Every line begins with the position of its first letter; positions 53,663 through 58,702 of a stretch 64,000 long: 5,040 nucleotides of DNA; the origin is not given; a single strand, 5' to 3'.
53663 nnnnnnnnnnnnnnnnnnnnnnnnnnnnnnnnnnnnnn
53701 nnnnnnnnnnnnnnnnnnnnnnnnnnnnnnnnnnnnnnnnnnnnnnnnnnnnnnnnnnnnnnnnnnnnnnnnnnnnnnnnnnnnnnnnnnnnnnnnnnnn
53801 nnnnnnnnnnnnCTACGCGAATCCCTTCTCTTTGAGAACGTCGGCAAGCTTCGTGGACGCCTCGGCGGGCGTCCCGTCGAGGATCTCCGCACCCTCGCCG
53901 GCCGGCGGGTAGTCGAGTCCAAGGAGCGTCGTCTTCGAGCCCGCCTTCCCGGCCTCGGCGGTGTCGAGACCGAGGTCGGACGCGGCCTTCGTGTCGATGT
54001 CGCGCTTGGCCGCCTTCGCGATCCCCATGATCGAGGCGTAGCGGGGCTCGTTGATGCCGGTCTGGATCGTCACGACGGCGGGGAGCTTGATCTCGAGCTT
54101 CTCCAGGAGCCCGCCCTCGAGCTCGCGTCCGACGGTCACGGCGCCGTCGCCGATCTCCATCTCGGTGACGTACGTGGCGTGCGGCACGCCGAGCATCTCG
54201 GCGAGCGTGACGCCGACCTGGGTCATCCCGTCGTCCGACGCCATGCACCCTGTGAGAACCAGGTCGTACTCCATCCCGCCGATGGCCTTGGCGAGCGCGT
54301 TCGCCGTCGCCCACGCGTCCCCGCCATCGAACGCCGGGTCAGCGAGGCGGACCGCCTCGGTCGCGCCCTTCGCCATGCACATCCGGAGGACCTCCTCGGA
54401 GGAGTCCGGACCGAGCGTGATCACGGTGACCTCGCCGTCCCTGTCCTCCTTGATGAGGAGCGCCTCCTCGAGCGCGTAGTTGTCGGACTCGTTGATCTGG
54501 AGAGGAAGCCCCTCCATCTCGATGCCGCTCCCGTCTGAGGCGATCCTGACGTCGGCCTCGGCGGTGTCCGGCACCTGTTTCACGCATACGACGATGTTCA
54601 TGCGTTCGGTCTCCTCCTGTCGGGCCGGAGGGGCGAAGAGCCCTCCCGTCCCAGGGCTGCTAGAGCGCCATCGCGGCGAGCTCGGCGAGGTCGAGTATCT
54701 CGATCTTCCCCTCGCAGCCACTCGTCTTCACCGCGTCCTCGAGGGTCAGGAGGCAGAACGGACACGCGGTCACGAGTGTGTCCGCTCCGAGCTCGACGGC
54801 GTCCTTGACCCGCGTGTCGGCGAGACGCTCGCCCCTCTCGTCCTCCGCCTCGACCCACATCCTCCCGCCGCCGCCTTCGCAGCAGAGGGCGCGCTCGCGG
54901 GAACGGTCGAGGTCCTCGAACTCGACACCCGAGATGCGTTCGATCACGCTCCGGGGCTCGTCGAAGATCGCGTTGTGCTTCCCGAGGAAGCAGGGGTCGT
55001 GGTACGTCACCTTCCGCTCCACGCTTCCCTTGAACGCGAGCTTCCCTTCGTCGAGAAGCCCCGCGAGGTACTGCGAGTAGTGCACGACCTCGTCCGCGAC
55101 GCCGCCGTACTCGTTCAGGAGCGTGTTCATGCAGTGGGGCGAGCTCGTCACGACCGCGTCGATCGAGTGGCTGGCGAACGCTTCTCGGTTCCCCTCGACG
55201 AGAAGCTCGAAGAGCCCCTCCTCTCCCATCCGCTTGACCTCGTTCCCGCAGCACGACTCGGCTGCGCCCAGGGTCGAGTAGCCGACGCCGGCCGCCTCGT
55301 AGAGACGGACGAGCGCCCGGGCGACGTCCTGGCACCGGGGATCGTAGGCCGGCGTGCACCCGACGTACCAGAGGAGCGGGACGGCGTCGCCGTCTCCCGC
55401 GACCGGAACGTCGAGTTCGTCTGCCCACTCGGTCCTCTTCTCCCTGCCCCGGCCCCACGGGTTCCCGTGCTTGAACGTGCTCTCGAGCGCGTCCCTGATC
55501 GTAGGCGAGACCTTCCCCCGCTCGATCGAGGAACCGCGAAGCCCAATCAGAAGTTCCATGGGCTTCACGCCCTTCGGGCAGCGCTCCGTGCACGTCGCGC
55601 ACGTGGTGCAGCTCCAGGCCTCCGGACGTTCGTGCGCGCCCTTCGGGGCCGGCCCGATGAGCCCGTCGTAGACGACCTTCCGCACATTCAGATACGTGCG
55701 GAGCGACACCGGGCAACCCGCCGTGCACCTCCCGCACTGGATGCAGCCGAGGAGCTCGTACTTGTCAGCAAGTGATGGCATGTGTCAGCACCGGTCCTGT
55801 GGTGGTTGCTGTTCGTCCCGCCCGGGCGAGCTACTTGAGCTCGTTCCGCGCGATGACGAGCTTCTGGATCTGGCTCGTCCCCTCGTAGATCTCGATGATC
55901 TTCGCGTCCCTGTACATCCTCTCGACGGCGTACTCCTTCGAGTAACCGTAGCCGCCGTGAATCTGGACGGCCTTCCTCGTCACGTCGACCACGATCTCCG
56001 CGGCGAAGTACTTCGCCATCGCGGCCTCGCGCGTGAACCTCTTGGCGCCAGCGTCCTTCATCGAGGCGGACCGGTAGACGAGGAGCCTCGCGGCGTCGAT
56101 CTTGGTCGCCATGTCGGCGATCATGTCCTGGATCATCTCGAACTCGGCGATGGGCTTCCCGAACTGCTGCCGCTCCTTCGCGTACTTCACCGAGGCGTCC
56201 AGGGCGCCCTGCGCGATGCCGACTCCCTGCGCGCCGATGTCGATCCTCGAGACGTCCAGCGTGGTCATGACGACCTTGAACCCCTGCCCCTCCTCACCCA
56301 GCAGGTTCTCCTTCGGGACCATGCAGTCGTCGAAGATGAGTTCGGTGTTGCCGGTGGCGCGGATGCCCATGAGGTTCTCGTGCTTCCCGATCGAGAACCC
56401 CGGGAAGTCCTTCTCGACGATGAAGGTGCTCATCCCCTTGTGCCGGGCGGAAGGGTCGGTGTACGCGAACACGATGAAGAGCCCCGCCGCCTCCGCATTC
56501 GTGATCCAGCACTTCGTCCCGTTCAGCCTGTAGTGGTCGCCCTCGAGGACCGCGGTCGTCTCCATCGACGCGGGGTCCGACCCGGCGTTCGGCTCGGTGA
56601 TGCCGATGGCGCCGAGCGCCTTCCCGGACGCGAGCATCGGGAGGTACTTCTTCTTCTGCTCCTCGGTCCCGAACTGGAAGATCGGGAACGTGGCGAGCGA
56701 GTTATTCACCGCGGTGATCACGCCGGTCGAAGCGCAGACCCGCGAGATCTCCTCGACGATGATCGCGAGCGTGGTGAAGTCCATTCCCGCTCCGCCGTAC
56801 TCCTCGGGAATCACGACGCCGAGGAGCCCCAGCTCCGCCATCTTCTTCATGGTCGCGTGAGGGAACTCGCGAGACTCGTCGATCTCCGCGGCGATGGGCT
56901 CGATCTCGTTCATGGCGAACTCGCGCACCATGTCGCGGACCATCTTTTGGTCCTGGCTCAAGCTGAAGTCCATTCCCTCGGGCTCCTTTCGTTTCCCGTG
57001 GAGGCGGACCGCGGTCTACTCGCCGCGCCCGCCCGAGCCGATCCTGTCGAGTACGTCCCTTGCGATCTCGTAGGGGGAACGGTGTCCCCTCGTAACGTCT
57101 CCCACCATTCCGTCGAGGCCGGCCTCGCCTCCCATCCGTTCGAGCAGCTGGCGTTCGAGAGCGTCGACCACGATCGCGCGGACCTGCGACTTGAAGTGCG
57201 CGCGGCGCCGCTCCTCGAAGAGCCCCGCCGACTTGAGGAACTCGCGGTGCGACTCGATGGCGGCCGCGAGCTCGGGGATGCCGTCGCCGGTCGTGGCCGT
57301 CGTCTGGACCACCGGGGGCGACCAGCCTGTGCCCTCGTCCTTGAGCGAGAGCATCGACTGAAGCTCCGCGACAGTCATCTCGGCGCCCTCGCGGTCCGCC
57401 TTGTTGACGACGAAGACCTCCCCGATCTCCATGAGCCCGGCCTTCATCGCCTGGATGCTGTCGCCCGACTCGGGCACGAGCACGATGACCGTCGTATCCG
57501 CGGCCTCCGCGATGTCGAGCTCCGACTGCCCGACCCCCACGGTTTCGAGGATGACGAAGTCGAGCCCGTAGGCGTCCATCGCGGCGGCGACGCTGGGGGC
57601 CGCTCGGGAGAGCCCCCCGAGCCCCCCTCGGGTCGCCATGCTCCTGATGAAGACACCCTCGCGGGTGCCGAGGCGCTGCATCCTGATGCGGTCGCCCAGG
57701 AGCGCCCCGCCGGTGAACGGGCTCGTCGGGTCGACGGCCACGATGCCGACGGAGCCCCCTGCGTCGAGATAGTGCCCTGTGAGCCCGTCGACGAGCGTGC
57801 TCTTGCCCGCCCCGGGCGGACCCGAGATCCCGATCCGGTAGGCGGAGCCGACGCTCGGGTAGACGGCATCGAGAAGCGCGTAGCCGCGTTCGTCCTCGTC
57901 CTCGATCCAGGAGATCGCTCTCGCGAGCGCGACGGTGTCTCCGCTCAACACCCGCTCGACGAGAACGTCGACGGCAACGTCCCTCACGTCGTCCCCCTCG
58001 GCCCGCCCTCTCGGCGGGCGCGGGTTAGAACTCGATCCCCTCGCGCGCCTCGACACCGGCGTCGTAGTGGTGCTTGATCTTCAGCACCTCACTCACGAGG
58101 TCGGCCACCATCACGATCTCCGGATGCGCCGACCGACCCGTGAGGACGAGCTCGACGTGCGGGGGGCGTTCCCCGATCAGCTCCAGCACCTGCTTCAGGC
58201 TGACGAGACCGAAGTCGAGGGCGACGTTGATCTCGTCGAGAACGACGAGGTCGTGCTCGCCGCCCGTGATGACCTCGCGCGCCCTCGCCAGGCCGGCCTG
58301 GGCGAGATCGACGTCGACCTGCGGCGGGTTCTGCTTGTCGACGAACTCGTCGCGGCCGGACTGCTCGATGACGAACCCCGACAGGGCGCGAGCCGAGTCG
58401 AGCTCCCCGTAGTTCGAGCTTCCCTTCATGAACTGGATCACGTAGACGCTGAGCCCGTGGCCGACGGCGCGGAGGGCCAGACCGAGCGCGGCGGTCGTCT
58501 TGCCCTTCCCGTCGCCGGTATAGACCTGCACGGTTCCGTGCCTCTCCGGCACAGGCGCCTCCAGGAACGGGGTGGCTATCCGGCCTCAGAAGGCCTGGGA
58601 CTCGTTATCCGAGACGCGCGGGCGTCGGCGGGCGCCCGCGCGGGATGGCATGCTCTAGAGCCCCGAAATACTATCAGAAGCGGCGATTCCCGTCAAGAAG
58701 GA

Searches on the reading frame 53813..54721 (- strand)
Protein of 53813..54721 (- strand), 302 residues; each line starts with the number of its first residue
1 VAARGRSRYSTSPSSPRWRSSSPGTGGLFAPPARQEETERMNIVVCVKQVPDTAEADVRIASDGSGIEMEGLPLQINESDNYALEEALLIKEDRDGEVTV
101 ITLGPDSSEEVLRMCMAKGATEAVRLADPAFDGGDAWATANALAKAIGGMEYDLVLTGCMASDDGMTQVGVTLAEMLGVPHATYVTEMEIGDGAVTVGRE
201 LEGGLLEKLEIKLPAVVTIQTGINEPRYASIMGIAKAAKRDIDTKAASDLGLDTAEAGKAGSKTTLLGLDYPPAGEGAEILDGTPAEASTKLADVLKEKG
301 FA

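Call 8: search_protein_families(library=pfam, proteins=[window:53813-54721:-], max_evalue=0.001)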
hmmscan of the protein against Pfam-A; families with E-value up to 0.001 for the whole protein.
window:53813-54721:- (302 aa): 1 family
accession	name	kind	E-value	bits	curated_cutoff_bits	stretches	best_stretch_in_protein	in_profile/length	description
PF01012.27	ETF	-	2.9e-42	145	26.7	1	70-249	7-180/181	Electron transfer flavoprotein domain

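Call 50: search_solved_structures(query=window:53816-54601:-, max_evalue=0.00001, show_alignments=3)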
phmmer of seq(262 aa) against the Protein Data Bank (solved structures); distinct sequences matched with E-value up to 0.00001: 10.
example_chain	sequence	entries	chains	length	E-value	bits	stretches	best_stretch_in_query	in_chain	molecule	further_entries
1o94_C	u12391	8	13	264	8.7e-52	179.4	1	1-258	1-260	ELECTRON TRANSFER FLAVOPROTEIN BETA-SUBUNIT | ELECTRON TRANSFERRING FLAVOPROTEIN BETA-SUBUNIT | Electron transfer flavoprotein subunit beta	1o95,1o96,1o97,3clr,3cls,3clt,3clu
6fah_B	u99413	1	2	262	5.6e-47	163.6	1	1-259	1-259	Caffeyl-CoA reductase-Etf complex subunit CarD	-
5ol2_B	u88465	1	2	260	1.9e-42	148.8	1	1-234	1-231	Electron transfer flavoprotein small subunit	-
4kpu_B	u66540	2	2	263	8.3e-42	146.7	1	1-257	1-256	Electron transfer flavoprotein alpha/beta-subunit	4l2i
7koe_A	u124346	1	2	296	1.4e-39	139.4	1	2-258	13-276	Electron transfer flavoprotein, beta subunit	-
1efp_B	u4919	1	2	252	1e-32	116.9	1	1-216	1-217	PROTEIN (ELECTRON TRANSFER FLAVOPROTEIN)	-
1efv_B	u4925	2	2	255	6.6e-30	107.7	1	2-233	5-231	ELECTRON TRANSFER FLAVOPROTEIN | Electron transfer flavoprotein beta-subunit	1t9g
2a1t_S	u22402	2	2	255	4.6e-29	105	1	2-233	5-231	Electron transfer flavoprotein beta-subunit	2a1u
7qh2_B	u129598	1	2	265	2.3e-26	96.1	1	2-235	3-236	Lactate dehydrogenase (NAD(+),ferredoxin) subunit LctB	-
5ow0_B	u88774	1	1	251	1.7e-08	37.6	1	1-204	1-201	Electron transfer flavoprotein, beta subunit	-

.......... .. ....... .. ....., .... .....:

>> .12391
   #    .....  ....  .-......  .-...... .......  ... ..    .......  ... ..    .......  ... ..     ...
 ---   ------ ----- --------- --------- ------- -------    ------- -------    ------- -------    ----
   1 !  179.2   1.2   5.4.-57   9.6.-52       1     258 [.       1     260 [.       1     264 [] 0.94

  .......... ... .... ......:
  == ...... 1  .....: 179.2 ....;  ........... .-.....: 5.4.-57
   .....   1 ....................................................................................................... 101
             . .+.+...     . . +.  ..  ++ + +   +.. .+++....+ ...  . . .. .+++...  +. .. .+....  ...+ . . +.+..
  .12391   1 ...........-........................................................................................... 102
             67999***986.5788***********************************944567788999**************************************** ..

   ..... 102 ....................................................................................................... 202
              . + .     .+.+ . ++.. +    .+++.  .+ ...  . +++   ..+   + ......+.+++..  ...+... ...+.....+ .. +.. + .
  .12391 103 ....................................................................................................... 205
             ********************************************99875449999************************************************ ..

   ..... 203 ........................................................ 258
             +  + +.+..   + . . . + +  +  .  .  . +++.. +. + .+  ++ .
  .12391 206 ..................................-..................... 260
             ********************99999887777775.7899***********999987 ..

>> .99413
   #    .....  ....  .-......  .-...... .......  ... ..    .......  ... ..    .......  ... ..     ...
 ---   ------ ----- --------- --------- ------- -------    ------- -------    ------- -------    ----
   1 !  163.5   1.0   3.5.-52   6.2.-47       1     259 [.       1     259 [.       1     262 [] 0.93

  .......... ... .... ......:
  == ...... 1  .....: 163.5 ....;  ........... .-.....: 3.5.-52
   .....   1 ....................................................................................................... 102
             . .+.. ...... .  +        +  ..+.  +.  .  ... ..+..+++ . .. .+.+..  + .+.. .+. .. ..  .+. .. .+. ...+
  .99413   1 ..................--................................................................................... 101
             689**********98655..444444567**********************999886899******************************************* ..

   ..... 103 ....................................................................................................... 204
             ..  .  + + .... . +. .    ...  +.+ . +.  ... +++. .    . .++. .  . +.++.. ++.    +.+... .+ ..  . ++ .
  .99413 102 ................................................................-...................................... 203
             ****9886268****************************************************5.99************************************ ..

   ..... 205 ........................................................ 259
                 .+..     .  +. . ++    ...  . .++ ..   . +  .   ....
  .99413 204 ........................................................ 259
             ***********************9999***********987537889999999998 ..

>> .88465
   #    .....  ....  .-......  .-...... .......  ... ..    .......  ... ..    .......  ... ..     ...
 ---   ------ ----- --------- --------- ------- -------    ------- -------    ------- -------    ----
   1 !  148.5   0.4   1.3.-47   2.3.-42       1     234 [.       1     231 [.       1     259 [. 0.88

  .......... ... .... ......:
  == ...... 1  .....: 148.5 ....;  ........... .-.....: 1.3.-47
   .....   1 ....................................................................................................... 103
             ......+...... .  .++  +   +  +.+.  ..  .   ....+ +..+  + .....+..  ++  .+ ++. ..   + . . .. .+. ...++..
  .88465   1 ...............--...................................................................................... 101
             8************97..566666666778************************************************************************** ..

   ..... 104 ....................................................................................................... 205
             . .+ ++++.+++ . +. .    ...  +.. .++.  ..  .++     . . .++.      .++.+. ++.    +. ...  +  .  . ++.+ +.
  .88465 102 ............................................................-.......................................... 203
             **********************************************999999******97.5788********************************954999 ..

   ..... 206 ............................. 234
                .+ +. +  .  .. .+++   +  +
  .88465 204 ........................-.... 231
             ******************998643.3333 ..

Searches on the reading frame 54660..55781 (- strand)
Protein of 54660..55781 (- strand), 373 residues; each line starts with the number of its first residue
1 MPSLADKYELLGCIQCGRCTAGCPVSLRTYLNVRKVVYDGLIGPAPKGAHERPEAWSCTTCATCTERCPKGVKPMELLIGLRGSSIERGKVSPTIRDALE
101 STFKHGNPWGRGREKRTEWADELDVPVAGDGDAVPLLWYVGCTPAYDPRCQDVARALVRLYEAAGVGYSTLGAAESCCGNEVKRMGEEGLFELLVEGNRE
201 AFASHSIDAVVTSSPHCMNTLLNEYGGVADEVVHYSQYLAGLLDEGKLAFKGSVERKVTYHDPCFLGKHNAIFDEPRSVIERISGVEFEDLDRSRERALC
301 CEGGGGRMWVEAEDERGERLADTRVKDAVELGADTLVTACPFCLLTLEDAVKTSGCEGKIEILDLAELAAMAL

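Call 8: search_protein_families(library=pfam, proteins=[window:54660-55781:-], max_evalue=0.001)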
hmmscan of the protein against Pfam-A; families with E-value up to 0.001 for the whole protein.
window:54660-55781:- (373 aa): 6 families
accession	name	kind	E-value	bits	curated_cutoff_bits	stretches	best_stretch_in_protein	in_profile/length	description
PF02754.22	CCG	-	2.2e-31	108.2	20.6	2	258-347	1-84/85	Cysteine-rich domain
PF13183.11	Fer4_8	-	3.7e-12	47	27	1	10-72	2-68/68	4Fe-4S dicluster domain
PF13534.11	Fer4_17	-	6.7e-10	39.8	22.2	1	13-72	2-60/61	4Fe-4S dicluster domain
PF13187.11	Fer4_9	-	9.2e-10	38.8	27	1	13-71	2-50/52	4Fe-4S dicluster domain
PF13237.11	Fer4_10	-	2.2e-09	37.5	25.5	1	10-69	6-53/53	4Fe-4S dicluster domain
PF12838.12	Fer4_7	-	1.8e-06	28.7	27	1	13-72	2-52/52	4Fe-4S dicluster domain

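Call 29: search_solved_structures(query=window:54660-55781:-, max_evalue=0.001, show_alignments=2)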
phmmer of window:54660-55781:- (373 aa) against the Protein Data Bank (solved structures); distinct sequences matched with E-value up to 0.001: 10.
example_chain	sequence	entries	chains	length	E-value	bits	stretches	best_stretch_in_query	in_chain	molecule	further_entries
9ojn_A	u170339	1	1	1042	2e-62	214.5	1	41-369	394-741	Iron-sulfur-binding reductase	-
5odc_C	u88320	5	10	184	6.8e-16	61.4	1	10-107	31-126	Heterodisulfide reductase, subunit C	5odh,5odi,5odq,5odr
9sfi_E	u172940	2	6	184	1.5e-15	60.3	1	8-93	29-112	H(2)/formate:CoB-CoM heterodisulfide,ferredoxin reductase subunit C2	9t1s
7bkb_C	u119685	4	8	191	1.4e-13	53.8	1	13-106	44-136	CoB--CoM heterodisulfide reductase subunit C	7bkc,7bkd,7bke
8rvv_C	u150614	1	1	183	2.8e-13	52.8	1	10-98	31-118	H(2):CoB-CoM heterodisulfide,ferredoxin reductase subunit C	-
8rvu_c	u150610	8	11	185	2.9e-13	52.7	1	10-98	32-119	H(2):CoB-CoM heterodisulfide,ferredoxin reductase subunit C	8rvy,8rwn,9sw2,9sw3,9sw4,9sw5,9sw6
9sfi_C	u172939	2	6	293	8.7e-05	24.8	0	277-349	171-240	H(2)/formate:CoB-CoM heterodisulfide,ferredoxin reductase subunit B2 | Heterodisulfide reductase subunit B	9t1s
5odc_B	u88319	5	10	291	0.00021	23.6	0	295-372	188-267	Heterodisulfide reductase, subunit B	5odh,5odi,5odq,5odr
8rvv_B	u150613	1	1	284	0.00033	22.9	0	251-372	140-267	H(2):CoB-CoM heterodisulfide,ferredoxin reductase subunit B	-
8rvu_b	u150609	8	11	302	0.00036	22.8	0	251-372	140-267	H(2):CoB-CoM heterodisulfide,ferredoxin reductase subunit B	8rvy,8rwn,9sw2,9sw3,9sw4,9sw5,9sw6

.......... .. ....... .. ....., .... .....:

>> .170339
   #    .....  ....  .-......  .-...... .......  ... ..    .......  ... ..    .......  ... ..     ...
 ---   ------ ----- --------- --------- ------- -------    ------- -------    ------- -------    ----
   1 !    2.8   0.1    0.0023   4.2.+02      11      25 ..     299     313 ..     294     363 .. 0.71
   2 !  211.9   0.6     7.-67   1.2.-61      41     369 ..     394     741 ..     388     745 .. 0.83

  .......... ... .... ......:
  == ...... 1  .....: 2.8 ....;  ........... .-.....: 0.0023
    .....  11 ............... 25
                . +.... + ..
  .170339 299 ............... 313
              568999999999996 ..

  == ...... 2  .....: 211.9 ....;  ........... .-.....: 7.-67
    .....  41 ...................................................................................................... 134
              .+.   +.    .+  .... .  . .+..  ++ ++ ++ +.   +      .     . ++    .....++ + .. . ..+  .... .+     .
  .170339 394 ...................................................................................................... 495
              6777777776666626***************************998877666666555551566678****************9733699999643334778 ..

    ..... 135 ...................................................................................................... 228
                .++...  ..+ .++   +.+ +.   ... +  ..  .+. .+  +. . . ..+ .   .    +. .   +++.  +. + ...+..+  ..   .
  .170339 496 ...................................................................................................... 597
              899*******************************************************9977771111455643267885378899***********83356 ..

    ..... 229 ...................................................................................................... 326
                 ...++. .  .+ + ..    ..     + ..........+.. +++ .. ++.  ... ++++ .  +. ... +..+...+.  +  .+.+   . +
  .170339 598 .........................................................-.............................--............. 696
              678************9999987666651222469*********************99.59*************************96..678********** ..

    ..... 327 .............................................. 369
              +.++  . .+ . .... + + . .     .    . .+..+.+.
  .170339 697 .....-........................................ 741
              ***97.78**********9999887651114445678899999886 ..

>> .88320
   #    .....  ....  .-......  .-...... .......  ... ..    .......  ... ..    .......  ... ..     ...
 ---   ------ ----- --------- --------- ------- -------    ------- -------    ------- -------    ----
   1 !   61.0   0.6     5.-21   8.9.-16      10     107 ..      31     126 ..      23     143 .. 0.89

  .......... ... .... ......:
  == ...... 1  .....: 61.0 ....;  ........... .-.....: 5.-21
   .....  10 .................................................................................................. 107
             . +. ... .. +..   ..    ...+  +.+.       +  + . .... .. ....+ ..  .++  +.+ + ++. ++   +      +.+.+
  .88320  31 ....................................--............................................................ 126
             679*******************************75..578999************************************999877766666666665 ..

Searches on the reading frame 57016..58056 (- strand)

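Call 8: search_protein_families(library=pfam, proteins=[window:57016-58056:-], max_evalue=0.001)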
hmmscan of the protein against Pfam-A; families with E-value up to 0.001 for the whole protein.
window:57016-58056:- (346 aa): 3 families
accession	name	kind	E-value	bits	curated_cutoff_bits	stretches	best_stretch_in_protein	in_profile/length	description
PF03308.22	MeaB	-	1.1e-90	303.7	23.1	1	44-306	1-270/273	Methylmalonyl Co-A mutase-associated GTPase MeaB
PF00009.33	GTP_EFTU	-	6.2e-05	23.1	26.5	0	207-270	118-185/188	Elongation factor Tu GTP binding domain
PF00005.33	ABC_tran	-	0.00021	22.3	25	1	71-106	10-45/137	ABC transporter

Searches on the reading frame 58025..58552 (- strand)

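Call 83: search_protein_families(library=pfam, proteins=[window:58025-58552:-], max_evalue=0.00001)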
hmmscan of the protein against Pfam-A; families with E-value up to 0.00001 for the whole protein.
window:58025-58552:- (175 aa): 1 family
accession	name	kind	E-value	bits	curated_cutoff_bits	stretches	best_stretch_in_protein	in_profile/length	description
PF02572.21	CobA_CobO_BtuR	-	2.8e-63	213.6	25.7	1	5-175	2-172/172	ATP:corrinoid adenosyltransferase BtuR/CobO/CobP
